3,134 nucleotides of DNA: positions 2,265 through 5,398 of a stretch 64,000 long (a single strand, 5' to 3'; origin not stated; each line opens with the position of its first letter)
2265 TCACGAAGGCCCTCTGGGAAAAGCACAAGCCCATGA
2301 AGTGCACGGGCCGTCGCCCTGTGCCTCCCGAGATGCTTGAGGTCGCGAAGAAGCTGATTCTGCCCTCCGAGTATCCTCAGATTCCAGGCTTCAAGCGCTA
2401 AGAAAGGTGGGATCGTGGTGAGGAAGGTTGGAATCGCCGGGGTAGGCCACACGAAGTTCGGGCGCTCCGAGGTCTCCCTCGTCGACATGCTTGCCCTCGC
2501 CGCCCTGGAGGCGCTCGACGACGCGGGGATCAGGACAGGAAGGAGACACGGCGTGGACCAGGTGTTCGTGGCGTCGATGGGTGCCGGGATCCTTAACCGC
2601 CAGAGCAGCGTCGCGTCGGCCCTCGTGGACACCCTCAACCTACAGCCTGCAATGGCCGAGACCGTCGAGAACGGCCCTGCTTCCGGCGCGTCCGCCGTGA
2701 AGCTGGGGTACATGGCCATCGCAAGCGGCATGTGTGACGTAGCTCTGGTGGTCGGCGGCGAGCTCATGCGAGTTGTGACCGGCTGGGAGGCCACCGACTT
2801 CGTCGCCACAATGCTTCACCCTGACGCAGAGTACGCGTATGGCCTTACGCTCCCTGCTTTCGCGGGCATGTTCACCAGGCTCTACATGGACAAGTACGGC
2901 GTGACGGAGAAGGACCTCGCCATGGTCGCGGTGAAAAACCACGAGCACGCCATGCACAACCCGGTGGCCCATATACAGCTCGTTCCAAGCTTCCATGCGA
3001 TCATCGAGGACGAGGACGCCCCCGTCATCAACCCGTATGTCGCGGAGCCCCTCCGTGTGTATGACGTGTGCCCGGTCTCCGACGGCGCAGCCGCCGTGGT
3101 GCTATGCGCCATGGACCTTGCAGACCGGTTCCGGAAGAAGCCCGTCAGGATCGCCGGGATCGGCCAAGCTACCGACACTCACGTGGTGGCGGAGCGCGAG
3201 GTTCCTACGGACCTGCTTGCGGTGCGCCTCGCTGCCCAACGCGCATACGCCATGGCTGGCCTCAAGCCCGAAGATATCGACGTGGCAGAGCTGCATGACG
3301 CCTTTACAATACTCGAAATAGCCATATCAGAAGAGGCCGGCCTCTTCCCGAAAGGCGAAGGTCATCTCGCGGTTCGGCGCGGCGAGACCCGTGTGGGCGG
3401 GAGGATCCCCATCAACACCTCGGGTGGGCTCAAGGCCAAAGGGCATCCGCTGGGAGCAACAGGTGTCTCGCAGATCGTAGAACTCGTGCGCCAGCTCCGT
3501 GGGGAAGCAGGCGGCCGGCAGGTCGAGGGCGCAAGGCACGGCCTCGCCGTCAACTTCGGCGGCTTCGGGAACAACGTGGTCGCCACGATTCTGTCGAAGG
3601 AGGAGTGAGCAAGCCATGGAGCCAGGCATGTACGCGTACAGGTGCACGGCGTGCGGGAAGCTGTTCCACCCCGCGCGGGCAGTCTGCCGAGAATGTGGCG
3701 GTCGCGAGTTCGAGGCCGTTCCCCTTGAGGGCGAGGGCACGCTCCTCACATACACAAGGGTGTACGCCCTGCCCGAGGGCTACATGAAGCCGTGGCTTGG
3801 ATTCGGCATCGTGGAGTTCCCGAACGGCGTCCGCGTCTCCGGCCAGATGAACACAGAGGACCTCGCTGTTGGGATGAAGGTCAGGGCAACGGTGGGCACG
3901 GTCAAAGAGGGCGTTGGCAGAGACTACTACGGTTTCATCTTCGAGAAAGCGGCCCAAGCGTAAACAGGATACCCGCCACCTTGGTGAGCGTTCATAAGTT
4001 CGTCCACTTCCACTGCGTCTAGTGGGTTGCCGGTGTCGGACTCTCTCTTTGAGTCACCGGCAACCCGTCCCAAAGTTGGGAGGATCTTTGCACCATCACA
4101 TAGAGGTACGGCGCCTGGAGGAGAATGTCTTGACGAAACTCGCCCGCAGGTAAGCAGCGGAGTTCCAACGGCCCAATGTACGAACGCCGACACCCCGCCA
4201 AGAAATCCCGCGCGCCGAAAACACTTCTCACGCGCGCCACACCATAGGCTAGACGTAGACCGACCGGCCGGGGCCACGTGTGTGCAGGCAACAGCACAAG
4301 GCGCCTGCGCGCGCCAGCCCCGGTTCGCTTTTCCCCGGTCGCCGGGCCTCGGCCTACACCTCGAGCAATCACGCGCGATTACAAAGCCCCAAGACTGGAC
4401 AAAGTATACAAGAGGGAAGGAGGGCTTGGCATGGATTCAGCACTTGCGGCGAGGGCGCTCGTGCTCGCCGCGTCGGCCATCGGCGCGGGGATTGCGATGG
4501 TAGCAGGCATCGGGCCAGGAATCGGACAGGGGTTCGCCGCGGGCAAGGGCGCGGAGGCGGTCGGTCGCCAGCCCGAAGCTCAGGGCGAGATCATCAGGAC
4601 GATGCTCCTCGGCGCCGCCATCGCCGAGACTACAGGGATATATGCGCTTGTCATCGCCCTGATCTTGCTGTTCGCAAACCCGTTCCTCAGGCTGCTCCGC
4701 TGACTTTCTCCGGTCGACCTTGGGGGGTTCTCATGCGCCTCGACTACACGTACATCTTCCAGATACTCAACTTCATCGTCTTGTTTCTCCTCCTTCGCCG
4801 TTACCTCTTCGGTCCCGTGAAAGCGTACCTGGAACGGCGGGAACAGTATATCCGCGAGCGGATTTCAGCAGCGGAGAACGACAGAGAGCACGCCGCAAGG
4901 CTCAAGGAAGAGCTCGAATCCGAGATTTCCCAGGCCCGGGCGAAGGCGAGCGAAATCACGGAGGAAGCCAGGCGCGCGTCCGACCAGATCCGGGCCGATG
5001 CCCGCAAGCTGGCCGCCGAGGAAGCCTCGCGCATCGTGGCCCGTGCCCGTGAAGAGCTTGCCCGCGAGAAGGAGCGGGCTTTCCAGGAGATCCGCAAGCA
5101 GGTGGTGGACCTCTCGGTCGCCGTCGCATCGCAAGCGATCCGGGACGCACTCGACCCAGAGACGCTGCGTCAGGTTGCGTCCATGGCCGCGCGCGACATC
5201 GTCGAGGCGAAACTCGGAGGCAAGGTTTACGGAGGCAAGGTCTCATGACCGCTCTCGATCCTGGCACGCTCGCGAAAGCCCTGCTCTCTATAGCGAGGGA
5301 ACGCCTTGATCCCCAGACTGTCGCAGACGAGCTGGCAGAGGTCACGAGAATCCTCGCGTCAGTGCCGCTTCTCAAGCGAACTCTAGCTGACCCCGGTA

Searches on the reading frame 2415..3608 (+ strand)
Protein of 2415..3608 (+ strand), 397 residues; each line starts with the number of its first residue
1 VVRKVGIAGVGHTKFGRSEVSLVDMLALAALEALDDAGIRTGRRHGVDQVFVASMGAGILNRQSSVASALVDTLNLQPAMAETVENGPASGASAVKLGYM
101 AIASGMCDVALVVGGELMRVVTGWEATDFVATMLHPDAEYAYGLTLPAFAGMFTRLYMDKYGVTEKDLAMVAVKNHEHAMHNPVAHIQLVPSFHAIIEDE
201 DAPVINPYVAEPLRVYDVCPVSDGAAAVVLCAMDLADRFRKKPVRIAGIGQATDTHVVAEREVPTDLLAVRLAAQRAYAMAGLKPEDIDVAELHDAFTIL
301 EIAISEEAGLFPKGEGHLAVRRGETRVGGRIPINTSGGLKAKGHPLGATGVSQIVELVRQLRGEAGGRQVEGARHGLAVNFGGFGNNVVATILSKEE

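Call 51: search_protein_families(library=pfam, proteins=[window:2415-3608:+])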
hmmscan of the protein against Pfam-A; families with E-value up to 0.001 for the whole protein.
window:2415-3608:+ (397 aa): 4 families
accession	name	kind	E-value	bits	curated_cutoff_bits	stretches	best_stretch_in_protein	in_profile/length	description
PF22691.2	Thiolase_C_1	-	1.3e-47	161.6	28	1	250-395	1-144/144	Thiolase C-terminal domain-like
PF00108.29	Thiolase_N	-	3.7e-28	99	26.4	1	6-232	2-258/260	Thiolase, N-terminal domain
PF02803.24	Thiolase_C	-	1.7e-10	41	27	1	271-369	25-105/123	Thiolase, C-terminal domain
PF00109.32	ketoacyl-synt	-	5.9e-05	23.2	20.8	1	62-137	148-222/252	Beta-ketoacyl synthase, N-terminal domain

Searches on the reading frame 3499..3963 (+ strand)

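Call 51: search_protein_families(library=pfam, proteins=[window:3499-3963:+])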
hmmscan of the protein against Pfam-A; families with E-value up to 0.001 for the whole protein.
window:3499-3963:+ (154 aa): 2 families
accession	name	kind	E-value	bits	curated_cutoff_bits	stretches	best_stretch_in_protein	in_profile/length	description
PF12172.15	zf-ChsH2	-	8.7e-10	38.7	23.2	1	45-72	10-37/37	ChsH2, rubredoxin-like zinc ribbon domain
PF01796.24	OB_ChsH2_C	-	2.9e-08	33.9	27.1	1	74-131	2-63/65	ChsH2, C-terminal OB-fold domain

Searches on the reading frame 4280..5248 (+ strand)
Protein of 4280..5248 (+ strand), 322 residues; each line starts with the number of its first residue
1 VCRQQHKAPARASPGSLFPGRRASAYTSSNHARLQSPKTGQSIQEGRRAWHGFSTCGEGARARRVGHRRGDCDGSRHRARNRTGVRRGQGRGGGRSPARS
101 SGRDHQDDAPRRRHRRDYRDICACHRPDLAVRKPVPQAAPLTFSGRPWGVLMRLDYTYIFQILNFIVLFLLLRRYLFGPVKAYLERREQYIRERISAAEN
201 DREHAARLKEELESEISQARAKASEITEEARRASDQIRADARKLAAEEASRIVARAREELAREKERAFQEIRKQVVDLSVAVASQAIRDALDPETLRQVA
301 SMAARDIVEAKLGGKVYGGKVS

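Call 50: search_protein_families(library=pfam, proteins=[window:4280-5248:+])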
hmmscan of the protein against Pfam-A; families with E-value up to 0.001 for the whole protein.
window:4280-5248:+ (322 aa): 1 family
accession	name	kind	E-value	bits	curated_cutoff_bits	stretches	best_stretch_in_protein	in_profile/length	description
PF00430.23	ATP-synt_B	-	5.9e-26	91.5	28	1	159-287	3-131/132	ATP synthase B/B' CF(0)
